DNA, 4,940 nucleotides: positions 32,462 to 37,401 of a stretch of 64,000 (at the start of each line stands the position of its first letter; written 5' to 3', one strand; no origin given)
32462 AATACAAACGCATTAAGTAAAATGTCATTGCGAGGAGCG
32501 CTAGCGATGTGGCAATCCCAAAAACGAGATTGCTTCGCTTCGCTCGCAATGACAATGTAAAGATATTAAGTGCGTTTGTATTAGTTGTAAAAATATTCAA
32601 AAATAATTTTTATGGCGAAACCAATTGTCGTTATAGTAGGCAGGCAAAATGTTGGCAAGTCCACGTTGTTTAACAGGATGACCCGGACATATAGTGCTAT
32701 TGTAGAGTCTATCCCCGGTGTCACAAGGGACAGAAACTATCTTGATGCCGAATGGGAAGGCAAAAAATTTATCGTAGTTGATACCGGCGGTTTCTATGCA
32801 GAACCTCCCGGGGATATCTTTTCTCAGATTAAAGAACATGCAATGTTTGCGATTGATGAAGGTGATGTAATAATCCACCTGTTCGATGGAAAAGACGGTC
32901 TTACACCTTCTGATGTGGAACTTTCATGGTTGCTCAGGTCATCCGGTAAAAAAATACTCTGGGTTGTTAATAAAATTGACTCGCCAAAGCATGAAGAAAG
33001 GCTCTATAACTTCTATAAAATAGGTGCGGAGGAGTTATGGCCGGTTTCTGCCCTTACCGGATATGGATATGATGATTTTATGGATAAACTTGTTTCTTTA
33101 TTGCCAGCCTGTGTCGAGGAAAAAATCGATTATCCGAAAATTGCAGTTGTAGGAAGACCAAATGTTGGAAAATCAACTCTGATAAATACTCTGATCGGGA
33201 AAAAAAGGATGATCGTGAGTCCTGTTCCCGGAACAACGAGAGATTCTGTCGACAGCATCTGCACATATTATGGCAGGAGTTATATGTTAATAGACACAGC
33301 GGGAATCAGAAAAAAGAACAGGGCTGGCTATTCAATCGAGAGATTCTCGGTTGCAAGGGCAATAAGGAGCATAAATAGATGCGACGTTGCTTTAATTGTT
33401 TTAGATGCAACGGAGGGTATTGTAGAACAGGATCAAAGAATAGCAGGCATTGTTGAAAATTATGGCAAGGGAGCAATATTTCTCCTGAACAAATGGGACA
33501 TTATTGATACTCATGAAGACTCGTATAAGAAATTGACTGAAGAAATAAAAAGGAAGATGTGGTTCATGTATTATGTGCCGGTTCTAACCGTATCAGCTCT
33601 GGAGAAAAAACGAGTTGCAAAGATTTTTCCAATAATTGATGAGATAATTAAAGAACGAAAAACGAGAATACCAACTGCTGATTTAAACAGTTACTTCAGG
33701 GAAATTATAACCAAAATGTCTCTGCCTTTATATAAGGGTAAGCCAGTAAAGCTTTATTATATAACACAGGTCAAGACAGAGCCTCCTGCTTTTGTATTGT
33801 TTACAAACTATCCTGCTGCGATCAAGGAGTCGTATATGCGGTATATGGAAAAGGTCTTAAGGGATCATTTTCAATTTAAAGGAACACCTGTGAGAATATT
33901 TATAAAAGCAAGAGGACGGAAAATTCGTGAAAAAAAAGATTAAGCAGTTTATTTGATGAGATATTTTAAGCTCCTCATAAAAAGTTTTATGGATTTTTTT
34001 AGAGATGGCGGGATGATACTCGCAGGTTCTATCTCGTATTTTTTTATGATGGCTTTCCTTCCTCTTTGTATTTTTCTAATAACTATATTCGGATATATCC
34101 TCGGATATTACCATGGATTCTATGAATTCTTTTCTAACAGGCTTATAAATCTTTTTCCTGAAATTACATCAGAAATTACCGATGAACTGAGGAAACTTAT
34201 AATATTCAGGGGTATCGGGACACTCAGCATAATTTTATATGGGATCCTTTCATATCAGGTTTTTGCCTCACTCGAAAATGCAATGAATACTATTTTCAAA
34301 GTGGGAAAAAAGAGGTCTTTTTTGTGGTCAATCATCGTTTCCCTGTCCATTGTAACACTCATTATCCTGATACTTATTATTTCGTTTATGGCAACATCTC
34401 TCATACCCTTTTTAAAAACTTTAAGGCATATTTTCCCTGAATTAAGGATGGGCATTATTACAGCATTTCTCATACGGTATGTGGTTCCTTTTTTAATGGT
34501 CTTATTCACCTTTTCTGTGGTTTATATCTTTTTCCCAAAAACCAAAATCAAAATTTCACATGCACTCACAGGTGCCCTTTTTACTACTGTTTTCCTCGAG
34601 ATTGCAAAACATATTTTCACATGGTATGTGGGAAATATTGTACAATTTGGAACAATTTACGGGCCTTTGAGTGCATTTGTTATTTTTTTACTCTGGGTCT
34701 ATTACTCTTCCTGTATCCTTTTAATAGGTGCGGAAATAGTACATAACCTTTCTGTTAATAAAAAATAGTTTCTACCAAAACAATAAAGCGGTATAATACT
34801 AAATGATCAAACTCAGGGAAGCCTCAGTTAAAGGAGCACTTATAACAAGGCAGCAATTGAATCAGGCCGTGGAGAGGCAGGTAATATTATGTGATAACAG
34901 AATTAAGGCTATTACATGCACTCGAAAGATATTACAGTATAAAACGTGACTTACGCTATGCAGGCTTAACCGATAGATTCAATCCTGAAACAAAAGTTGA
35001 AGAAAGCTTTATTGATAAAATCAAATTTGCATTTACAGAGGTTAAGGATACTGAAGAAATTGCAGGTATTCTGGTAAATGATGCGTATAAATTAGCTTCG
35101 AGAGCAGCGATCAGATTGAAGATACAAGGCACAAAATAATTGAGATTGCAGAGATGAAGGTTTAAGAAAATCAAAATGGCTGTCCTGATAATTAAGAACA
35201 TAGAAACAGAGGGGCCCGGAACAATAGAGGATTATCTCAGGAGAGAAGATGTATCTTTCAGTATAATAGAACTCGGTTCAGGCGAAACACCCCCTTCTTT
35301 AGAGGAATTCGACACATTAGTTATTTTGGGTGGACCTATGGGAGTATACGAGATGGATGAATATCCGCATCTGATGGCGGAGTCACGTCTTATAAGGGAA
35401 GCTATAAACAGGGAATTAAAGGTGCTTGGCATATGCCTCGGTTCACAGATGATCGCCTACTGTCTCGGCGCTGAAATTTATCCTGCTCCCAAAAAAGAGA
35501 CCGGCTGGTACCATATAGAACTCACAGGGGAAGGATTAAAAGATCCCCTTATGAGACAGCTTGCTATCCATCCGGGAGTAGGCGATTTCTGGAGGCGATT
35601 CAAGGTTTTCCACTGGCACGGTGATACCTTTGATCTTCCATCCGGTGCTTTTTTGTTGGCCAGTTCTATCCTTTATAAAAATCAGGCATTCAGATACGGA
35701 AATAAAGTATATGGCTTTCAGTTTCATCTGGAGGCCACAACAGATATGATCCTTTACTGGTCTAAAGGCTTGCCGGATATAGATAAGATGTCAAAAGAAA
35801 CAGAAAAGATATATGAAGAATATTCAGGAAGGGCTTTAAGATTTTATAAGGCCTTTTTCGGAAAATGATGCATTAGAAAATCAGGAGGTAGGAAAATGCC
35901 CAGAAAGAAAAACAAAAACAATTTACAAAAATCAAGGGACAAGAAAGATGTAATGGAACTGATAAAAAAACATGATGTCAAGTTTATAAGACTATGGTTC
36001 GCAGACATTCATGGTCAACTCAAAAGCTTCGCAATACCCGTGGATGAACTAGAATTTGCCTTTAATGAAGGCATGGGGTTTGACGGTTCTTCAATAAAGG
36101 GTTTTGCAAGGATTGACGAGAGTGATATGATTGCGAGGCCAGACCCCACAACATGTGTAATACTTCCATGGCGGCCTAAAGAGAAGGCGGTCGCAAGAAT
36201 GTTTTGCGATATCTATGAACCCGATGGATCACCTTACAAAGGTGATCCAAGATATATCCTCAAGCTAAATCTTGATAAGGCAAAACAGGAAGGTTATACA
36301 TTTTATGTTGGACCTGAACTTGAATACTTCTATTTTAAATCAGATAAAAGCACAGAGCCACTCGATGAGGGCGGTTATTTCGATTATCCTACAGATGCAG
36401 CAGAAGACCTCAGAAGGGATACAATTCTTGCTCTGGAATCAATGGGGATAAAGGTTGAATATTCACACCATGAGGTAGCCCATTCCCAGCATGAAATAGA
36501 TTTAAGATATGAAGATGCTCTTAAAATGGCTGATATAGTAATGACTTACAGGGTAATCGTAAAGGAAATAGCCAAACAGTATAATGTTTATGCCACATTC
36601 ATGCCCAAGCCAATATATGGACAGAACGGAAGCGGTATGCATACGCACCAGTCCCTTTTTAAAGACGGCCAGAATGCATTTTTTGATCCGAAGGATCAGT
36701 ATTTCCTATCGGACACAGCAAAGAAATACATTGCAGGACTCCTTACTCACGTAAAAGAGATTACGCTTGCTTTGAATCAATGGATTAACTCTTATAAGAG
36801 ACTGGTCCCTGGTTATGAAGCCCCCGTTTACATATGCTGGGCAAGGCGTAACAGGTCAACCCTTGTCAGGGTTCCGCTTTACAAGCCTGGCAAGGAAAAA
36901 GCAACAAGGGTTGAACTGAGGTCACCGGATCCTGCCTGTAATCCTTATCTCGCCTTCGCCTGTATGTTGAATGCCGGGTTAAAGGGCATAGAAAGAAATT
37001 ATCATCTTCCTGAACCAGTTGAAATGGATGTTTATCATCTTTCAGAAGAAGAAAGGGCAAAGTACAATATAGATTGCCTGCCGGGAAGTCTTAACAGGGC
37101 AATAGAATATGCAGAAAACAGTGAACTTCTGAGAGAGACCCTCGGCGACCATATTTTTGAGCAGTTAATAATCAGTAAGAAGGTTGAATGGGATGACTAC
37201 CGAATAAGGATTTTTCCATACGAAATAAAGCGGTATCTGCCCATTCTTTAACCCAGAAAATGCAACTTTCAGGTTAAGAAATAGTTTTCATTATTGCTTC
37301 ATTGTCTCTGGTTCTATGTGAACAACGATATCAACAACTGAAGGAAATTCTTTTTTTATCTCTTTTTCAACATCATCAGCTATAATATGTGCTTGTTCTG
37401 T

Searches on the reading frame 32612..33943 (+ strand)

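Call 42: search_protein_families(library=ncbifam, proteins=[window:32612-33943:+], max_evalue=1e-40)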
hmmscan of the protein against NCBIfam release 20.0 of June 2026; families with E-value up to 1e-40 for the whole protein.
window:32612-33943:+ (443 aa): 8 families
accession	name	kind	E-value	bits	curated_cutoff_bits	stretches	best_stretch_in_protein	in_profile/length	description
TIGR03594.1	GTPase_EngA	equivalog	1.6e-157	524.9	306.7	1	4-432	1-432/432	ribosome biogenesis GTPase Der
NF002828.0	PRK03003.1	equivalog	1.8e-116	389.5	631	1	2-441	39-476/477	ribosome biogenesis GTPase Der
NF007071.0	PRK09518.1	equivalog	1.3e-111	374.4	953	1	4-439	272-705/706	bifunctional cytidylate kinase/GTPase Der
TIGR00231.1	small_GTP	domain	1.4e-54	184.3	42.5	0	174-316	3-143/164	GTP-binding protein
NF000908.1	PRK00089.1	equivalog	4.2e-54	183.8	237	0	177-352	6-173/291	GTPase Era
TIGR00450.1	mnmE_trmE_thdF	equivalog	1.2e-48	166.4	252.6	0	170-306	204-338/446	tRNA uridine-5-carboxymethylaminomethyl(34) synthesis GTPase MnmE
NF003661.0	PRK05291.1-3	equivalog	4.6e-47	161.4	380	0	176-351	218-375/448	tRNA uridine-5-carboxymethylaminomethyl(34) synthesis GTPase MnmE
TIGR00436.1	era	equivalog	2.9e-41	141.6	116.25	0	176-354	2-171/270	GTPase Era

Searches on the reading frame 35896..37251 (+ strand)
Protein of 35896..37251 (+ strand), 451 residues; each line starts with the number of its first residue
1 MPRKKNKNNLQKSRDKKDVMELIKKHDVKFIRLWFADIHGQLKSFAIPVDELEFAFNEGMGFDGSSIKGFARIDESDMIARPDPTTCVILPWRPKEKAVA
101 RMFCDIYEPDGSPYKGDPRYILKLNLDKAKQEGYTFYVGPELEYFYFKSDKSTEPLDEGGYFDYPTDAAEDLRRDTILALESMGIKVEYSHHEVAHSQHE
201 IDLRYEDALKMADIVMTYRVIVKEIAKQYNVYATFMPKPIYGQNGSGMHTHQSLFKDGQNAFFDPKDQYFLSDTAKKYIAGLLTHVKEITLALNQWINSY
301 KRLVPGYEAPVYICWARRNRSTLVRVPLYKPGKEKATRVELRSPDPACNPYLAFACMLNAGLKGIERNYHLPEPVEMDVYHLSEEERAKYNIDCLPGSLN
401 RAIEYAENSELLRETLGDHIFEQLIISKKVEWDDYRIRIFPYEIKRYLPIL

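Call 42: search_protein_families(library=ncbifam, proteins=[window:35896-37251:+], max_evalue=1e-40)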
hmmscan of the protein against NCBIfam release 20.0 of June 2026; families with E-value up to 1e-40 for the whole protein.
window:35896-37251:+ (451 aa): 4 families
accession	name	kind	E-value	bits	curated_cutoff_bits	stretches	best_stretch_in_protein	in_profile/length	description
TIGR00653.1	GlnA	equivalog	2.7e-159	530.8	429.15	1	150-448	163-461/462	type I glutamate--ammonia ligase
NF007006.0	PRK09469.1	equivalog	1.7e-95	320.4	845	1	149-447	168-466/469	glutamate--ammonia ligase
TIGR03105.1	gln_synth_III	equivalog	2.3e-91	306.5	469.6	1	21-448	3-434/435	type III glutamate--ammonia ligase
NF045547.1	GGputSyn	equivalog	8.3e-88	295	650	1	16-435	2-430/438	gamma-glutamylputrescine synthetase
